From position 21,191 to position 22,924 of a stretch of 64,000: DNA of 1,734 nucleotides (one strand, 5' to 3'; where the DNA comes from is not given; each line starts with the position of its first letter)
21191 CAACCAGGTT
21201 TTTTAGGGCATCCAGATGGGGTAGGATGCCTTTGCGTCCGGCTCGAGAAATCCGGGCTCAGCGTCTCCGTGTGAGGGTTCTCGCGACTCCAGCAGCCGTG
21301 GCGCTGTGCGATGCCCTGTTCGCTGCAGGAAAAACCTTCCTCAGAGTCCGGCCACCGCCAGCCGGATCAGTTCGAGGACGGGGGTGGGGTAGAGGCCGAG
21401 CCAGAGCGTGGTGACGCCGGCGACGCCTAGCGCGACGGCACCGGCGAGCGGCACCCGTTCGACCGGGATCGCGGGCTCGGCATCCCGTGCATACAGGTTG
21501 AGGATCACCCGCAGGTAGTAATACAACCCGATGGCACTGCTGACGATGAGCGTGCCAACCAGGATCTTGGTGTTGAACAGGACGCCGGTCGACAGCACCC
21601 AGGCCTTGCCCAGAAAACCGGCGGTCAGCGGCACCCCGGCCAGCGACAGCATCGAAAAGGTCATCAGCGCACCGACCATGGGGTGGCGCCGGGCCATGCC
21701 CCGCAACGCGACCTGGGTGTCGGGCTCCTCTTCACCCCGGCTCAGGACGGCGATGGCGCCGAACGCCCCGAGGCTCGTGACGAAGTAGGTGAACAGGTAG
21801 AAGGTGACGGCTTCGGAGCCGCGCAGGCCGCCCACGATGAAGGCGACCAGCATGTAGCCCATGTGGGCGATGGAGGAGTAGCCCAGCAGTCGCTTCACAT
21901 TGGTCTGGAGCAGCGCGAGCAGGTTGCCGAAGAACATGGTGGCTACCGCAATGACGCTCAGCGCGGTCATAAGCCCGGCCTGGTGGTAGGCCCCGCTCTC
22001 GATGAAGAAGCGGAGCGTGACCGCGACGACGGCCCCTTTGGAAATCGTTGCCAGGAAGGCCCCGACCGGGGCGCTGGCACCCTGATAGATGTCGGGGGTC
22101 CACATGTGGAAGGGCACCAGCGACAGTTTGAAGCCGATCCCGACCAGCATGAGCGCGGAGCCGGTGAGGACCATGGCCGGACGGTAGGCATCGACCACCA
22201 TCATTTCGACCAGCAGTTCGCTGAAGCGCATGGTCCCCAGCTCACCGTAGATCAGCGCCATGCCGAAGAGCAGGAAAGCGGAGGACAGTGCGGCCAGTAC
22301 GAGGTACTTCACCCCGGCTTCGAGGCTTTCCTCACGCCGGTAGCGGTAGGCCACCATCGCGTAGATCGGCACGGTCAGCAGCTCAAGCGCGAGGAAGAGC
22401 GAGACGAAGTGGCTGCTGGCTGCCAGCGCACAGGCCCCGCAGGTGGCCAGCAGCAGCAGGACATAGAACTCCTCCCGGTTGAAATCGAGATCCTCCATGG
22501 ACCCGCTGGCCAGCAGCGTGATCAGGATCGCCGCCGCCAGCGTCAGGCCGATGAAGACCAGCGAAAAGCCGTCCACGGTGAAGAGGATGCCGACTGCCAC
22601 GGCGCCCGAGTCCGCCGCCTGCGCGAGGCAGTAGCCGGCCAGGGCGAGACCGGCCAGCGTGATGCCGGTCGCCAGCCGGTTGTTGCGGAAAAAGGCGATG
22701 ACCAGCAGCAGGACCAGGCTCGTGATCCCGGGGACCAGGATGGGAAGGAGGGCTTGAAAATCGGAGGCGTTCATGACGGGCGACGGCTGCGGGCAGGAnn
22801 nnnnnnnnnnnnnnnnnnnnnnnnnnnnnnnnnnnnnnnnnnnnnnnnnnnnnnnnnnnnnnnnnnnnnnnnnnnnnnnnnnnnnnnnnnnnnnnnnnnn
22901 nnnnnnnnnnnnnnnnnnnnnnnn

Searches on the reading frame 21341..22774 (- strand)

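Call 31: search_protein_families(library=pfam, proteins=[window:21341-22774:-], max_evalue=0.001)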
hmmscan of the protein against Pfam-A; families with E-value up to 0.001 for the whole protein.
window:21341-22774:- (477 aa): 1 family
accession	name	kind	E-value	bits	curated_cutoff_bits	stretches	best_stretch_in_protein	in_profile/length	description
PF00361.26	Proton_antipo_M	-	8.8e-69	232.4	21.5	1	120-415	1-293/294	NADH:quinone oxidoreductase/Mrp antiporter, TM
